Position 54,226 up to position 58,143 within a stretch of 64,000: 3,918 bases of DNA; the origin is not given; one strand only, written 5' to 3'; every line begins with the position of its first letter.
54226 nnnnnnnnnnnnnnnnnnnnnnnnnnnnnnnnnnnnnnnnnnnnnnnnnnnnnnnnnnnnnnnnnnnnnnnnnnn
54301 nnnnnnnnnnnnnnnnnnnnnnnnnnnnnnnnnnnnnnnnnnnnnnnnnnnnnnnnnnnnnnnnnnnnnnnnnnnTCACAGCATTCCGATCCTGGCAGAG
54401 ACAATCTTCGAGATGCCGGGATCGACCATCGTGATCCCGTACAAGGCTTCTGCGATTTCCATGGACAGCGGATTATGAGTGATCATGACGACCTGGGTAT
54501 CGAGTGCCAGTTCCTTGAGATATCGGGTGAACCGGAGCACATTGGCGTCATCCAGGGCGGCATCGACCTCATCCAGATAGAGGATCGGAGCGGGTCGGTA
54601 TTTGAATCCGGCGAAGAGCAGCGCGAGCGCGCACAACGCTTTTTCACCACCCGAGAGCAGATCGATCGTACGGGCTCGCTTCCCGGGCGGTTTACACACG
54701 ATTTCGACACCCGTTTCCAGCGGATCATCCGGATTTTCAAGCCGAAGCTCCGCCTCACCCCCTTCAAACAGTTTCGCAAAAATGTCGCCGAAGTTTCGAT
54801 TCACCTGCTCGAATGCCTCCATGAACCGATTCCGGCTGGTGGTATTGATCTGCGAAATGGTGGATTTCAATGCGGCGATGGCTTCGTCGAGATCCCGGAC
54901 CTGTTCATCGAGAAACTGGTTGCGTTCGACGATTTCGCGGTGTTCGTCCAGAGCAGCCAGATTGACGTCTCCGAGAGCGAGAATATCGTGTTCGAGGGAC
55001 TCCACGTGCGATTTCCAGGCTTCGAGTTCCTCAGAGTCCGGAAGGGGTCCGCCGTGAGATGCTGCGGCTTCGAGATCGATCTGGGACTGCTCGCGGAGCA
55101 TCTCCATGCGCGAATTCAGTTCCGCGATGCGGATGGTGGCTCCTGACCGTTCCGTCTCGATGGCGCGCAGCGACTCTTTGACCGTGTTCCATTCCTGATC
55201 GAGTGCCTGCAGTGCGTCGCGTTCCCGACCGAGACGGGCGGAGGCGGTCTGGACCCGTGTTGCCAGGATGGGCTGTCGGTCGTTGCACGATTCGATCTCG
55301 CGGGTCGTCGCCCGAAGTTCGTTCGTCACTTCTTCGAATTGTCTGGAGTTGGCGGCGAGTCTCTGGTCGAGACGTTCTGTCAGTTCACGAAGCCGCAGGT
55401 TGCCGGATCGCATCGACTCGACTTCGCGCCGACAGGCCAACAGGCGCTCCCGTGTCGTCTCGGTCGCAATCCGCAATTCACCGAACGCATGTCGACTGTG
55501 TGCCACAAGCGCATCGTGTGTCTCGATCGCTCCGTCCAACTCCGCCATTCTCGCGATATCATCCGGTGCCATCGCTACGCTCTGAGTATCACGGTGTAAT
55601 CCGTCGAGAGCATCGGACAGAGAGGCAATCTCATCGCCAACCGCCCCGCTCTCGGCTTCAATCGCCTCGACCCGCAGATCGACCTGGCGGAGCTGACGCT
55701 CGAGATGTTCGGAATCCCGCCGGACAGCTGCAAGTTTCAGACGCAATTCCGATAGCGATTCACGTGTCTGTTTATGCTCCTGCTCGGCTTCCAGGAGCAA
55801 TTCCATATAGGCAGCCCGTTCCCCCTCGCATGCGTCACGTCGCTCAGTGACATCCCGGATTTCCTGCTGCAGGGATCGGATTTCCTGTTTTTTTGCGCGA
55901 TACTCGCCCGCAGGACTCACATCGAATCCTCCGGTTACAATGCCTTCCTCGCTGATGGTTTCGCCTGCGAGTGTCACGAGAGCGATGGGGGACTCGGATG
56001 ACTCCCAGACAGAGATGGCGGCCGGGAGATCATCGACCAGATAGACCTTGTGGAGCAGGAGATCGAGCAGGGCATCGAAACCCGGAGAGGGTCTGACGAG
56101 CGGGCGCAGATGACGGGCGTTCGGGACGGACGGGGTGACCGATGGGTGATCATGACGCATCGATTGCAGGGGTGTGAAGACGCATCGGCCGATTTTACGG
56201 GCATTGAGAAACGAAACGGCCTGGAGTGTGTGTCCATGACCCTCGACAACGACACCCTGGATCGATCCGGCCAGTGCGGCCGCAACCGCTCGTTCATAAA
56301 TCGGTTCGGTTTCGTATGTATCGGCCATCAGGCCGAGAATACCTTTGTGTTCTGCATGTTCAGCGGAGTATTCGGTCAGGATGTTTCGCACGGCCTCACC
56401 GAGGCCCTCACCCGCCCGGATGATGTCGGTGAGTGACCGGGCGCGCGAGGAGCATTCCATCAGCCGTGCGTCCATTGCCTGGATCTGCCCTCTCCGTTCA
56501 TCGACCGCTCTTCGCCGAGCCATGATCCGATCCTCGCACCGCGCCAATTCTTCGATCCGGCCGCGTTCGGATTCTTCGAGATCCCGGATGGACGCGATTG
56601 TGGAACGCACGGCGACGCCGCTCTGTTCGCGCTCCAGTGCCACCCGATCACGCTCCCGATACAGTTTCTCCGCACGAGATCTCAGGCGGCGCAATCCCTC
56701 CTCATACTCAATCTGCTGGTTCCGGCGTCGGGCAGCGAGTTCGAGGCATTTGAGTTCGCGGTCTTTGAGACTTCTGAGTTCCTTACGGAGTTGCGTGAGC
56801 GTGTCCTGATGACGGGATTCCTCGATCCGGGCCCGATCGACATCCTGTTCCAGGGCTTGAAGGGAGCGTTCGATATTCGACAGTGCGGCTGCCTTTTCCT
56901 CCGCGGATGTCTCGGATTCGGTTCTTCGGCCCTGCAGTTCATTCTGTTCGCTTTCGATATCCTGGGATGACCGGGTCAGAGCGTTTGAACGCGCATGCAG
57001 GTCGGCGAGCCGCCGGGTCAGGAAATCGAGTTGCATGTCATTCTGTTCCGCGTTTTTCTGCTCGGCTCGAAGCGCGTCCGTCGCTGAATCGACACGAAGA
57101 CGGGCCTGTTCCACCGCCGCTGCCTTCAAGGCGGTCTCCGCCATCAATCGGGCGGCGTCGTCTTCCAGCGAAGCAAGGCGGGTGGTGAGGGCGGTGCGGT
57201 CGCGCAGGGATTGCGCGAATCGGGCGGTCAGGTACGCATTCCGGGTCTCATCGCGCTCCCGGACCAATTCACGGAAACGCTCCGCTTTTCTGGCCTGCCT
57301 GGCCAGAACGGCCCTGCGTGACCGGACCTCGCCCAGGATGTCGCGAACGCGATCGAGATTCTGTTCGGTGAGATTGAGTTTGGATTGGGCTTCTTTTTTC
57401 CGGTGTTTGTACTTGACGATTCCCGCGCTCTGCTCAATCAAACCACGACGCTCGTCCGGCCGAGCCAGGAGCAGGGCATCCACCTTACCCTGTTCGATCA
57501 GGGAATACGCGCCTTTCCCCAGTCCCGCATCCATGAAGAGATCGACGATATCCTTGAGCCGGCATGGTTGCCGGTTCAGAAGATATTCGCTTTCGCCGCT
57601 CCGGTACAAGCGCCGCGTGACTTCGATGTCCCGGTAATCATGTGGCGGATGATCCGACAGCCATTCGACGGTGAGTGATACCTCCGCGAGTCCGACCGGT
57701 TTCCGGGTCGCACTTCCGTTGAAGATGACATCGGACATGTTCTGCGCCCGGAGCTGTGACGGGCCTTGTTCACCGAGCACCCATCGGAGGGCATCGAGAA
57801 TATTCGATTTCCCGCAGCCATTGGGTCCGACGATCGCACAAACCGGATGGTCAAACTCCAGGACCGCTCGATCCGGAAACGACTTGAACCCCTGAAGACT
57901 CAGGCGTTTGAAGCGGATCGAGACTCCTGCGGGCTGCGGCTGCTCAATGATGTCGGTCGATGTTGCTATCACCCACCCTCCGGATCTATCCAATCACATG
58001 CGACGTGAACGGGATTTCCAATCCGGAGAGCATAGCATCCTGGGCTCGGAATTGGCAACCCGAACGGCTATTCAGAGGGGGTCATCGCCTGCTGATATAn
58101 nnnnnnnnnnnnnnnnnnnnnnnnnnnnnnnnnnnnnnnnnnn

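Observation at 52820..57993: smc translationally coupled (GTGA overlap) to an FHA-GAF-class III nucleotidyl cyclase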

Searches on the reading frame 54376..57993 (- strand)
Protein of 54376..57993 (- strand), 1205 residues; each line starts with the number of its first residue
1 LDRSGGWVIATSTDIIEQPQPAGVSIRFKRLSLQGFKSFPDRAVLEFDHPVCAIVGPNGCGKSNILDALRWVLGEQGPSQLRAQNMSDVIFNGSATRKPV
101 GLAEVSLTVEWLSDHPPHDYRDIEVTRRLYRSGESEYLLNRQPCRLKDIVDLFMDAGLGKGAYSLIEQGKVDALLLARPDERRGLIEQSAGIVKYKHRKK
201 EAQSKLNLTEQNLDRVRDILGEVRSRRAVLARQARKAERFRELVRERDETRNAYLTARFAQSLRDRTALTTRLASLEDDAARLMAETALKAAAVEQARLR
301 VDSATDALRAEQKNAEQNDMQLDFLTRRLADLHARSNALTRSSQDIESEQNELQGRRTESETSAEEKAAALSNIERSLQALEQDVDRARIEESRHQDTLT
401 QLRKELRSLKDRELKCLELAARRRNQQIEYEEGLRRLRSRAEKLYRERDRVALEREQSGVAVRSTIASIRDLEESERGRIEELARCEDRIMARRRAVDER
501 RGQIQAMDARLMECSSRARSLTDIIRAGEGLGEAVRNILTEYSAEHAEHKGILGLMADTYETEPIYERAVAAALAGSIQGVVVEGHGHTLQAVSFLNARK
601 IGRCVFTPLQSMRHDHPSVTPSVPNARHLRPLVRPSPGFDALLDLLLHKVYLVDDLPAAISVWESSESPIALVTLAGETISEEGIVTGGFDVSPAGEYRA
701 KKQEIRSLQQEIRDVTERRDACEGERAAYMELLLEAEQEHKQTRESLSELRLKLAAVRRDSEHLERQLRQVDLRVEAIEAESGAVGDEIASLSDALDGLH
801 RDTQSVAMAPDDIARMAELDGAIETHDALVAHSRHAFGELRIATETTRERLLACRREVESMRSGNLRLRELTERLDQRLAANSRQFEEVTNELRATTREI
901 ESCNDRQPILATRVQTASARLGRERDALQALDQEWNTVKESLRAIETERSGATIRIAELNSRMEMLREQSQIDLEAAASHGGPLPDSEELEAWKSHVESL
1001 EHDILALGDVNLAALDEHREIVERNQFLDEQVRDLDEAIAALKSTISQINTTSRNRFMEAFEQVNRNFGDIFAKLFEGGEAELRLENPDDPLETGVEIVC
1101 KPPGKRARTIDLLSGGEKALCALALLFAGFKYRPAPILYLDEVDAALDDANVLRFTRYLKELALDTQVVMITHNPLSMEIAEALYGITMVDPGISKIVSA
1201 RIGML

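Call 6: search_protein_families(library=pfam, proteins=[window:54376-57993:-], max_evalue=0.01)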
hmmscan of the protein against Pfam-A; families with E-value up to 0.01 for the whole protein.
window:54376-57993:- (1205 aa): 9 families
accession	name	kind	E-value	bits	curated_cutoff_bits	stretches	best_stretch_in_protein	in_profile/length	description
PF02463.25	SMC_N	-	1.3e-62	211.5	40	1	29-1195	3-219/220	RecF/RecN/SMC N terminal domain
PF06470.18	SMC_hinge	-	5.6e-18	65.9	22.5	1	550-661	2-114/116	SMC proteins Flexible Hinge Domain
PF13304.12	AAA_21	-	1.3e-14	55.4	27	2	53-88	3-41/304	AAA domain, putative AbiEii toxin, Type IV TA system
PF13476.12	AAA_23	-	8.9e-13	49.8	27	1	30-384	1-199/201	AAA domain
PF13175.12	AAA_15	-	3e-10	40.7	32.1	1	29-77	4-51/374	AAA ATPase domain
PF00005.33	ABC_tran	-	6.7e-05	23.9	25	0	51-88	13-51/137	ABC transporter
PF13555.12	AAA_29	-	8.4e-05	22.7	27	1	31-73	4-46/61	P-loop containing region of AAA domain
PF02090.21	SPAM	-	0.00058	20.3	35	1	699-785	15-101/142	Salmonella surface presentation of antigen gene type M protein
PF18041.7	MapZ_EC1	-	0.00093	19.9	33.1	0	357-413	4-60/129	MapZ extracellular domain 1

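Call 33: find_homologous_proteins(query=window:54376-57972:-, max_evalue=1e-50)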
Query window:54376-57972:- (1198 aa): 7935 proteins with E <= 1e-50 among 8000 candidates; the best 120 are listed.
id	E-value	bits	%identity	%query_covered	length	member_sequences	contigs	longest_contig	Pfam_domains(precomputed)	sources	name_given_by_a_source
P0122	0.0e+0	2573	100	100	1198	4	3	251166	PF13175.13,PF06470.19,PF13476.13,PF02463.26,PF13304.13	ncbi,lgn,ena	-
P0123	0.0e+0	1579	63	100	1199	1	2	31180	PF13175.13,PF06470.19,PF13476.13,PF02463.26,PF13304.13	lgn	-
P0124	0.0e+0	1096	98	45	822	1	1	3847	PF13175.13,PF13476.13,PF02463.26,PF13304.13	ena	-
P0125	1.6e-298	1011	45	99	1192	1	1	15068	PF13175.13,PF06470.19,PF13476.13,PF02463.26,PF13304.13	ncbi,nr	ncbi:chromosome segregation protein SMC [bacterium]|nr:chromosome segregation protein SMC [candidate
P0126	1.1e-297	1009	45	99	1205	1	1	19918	PF13175.13,PF06470.19,PF13476.13,PF02463.26,PF13304.13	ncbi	-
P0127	3.7e-293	994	44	99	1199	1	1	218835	PF16454.11,PF13175.13,PF06470.19,PF13476.13,PF02463.26,PF24161.2,PF13304.13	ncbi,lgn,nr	ncbi:chromosome segregation protein SMC [bacterium]|nr:chromosome segregation protein SMC [candidate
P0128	4.9e-279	947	44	98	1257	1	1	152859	PF13175.13,PF06470.19,PF13476.13,PF02463.26,PF13304.13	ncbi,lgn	-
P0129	4.7e-264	897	42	98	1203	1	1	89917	PF13175.13,PF06470.19,PF13476.13,PF02463.26,PF13304.13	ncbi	-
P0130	3.8e-244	831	40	99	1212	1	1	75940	PF13175.13,PF06470.19,PF13476.13,PF23649.2,PF02463.26,PF13304.13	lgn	-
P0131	7.7e-230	784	39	98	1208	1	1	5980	PF13175.13,PF06470.19,PF13476.13,PF02463.26,PF13304.13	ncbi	-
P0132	7.9e-230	784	39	98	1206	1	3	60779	PF23991.2,PF13175.13,PF06470.19,PF13476.13,PF02463.26,PF24161.2,PF13304.13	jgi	jgi:chromosome segregation protein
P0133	2.1e-229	783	41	100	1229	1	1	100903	PF13175.13,PF06470.19,PF13476.13,PF02463.26,PF13304.13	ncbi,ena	-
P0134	4.6e-228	778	38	99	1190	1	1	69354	PF06470.19,PF13476.13,PF02463.26,PF13304.13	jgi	-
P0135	1.3e-226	773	40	99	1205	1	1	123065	PF13175.13,PF06470.19,PF13476.13,PF02463.26,PF24161.2,PF13304.13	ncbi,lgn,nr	ncbi:chromosome segregation protein SMC [bacterium]|nr:chromosome segregation protein SMC [candidate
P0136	4.5e-226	772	39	99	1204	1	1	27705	PF13175.13,PF06470.19,PF13476.13,PF02463.26,PF24161.2,PF13304.13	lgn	-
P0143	1.1e-173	598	35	98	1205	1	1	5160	PF13175.13,PF06470.19,PF13476.13,PF02463.26,PF13304.13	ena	-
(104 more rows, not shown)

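Call 34: find_encoding_contigs(protein=P0127, flank=9000, max_places=1)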
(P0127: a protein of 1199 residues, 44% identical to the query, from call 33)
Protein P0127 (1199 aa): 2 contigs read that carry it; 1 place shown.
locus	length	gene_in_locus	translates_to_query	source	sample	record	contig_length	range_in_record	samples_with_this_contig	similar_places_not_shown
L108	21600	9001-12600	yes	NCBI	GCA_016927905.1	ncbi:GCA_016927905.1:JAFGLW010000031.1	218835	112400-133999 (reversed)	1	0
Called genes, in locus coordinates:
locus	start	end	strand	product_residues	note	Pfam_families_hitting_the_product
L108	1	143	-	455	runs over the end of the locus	PF00004:AAA (weak), PF07728:AAA_5 (faint), PF13401:AAA_22 (faint), PF07724:AAA_2, PF00004:AAA (weak)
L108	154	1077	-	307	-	PF02899:Phage_int_SAM_1, PF13102:Phage_int_SAM_5 (weak), PF13495:Phage_int_SAM_4, PF00589:Phage_integrase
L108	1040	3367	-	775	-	PF01751:Toprim, PF01131:Topoisom_bac, PF01396:Zn_ribbon_Top1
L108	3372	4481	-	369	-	PF02481:DNA_processg_A, PF17782:WHD_DprA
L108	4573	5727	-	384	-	PF01476:LysM (faint)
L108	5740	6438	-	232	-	-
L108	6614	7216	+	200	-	PF08281:Sigma70_r4_2, PF04545:Sigma70_r4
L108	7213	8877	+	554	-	PF00515:TPR_1 (faint), PF07719:TPR_2 (faint), PF13181:TPR_8 (faint), PF13424:TPR_12 (weak), PF17874:TPR_MalT (faint), PF13432:TPR_16 (faint), PF13176:TPR_7 (faint), PF13424:TPR_12 (weak), +2 more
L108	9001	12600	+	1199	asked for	PF02463:SMC_N, PF13175:AAA_15 (weak), PF13476:AAA_23, PF13304:AAA_21 (weak), PF24161:CCDC39 (faint), PF06470:SMC_hinge, PF16454:PI3K_P85_iSH2 (weak), PF13304:AAA_21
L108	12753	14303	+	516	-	PF00117:GATase, PF07722:Peptidase_C26 (faint), PF02540:NAD_synthase (weak), PF00958:GMP_synt_C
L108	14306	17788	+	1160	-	PF02811:PHP, PF07733:DNA_pol3_alpha, PF17657:DNA_pol3_finger, PF14579:HHH_6, PF01336:tRNA_anti-codon (weak)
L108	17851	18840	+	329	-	PF03255:ACCA, PF01039:Carboxyl_trans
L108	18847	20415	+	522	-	PF00905:Transpeptidase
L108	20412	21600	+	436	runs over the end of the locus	PF01098:FTSW_RODA_SPOVE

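Call 35: find_encoding_contigs(protein=P0128, flank=9000, max_places=1)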
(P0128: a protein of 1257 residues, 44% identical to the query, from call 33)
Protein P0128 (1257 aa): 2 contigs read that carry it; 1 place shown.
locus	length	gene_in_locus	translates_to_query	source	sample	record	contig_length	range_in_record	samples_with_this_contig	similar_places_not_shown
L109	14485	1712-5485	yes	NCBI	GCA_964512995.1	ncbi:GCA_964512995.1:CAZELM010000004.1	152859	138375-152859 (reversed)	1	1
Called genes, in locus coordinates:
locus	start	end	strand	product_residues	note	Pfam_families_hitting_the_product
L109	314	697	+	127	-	-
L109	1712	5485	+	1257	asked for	PF02463:SMC_N, PF13175:AAA_15, PF13476:AAA_23, PF13304:AAA_21 (weak), PF06470:SMC_hinge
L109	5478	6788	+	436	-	-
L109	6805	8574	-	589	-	PF05833:NFACT_N, PF05670:NFACT-R_1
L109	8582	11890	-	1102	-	PF14559:TPR_19 (faint), PF13432:TPR_16 (weak)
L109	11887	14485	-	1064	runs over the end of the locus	-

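Call 69: search_protein_families(library=pfam, proteins=[L109:5478-6788:+], max_evalue=0.001)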
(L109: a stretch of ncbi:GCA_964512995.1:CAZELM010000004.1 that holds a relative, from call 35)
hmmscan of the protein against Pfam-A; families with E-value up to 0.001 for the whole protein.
L109:5478-6788:+ (436 aa): 0 families

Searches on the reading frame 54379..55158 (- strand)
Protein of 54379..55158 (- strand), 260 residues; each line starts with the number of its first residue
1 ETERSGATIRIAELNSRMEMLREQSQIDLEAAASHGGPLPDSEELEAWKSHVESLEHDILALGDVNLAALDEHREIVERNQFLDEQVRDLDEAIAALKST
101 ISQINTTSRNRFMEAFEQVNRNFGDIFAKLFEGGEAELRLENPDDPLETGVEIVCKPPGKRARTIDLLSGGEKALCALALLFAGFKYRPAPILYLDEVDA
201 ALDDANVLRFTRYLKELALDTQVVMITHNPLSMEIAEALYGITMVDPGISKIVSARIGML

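Call 28: find_related_loci(query=A1, collection=metagenome_contigs, flank=10000)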
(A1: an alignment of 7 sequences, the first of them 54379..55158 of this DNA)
Query A1 (260 aa) in metagenome_contigs; peptide patterns used: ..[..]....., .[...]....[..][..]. (x = any residue, [..] = any of these).
600 stretches matched a pattern (row limit reached: there are more); 10 encode a relative of the query (tblastn E <= 1e-3); 10 distinct loci.
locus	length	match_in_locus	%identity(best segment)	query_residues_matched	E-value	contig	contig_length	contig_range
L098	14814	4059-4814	61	9-260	2e-101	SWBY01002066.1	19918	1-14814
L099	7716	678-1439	64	9-260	6e-101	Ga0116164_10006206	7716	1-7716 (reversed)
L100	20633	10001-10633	48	46-254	9e-59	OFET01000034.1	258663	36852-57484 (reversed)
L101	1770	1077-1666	64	55-251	9e-54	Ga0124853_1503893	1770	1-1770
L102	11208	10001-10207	33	169-238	2e-6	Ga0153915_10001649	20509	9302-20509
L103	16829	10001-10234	32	165-241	7e-6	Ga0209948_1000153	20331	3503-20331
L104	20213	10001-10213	34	157-230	9e-6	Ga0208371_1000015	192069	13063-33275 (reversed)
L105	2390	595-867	29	159-243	7e-6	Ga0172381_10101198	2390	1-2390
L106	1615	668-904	32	159-239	1e-5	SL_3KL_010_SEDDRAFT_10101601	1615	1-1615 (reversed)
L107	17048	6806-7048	37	154-229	1e-5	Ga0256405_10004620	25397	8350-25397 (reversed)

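Call 32: search_protein_families(library=pfam, proteins=[L099:1492-2856:+, L099:2880-6050:-, L099:6293-7273:-, L100:10690-11130:+, L100:11133-12296:-, L100:12425-13357:+, L100:4774-6015:+], max_evalue=0.001)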
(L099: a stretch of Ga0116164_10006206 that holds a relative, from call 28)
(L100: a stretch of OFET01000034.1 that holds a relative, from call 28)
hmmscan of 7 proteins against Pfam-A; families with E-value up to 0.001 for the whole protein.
L099:1492-2856:+ (454 aa): 2 families
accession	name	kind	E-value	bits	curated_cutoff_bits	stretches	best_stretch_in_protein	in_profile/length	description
PF14403.11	CP_ATPgrasp_2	-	2.9e-10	40.1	32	1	103-426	61-370/374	Circularly permuted ATP-grasp type 2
PF04174.18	CP_ATPgrasp_1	-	3.5e-05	23.4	23.1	1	258-386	218-332/332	A circularly permuted ATPgrasp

L099:2880-6050:- (1056 aa): 4 families
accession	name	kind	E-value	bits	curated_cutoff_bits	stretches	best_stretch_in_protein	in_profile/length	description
PF07676.18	PD40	-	1.2e-32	111.6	20.9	1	65-99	2-37/38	WD40-like Beta Propeller Repeat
PF03572.23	Peptidase_S41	-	6.7e-27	94.5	24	1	875-1028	1-164/165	Peptidase family S41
PF14684.11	Tricorn_C1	-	1.2e-17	64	24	1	682-738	3-59/59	Tricorn protease C1 domain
PF00930.27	DPPIV_N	-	3.6e-12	46.1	22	0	78-175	241-345/354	Dipeptidyl peptidase IV (DPP IV) N-terminal region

L099:6293-7273:- (326 aa): 0 families

L100:10690-11130:+ (146 aa): 0 families

L100:11133-12296:- (387 aa): 2 families
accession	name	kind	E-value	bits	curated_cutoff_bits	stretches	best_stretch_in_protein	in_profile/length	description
PF13406.11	SLT_2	-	1e-79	268.2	24.3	1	25-312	3-291/292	Transglycosylase SLT domain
PF01471.23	PG_binding_1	-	3.7e-13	49.9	23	1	331-387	1-57/57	Putative peptidoglycan binding domain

L100:12425-13357:+ (310 aa): 0 families

L100:4774-6015:+ (413 aa): 0 families
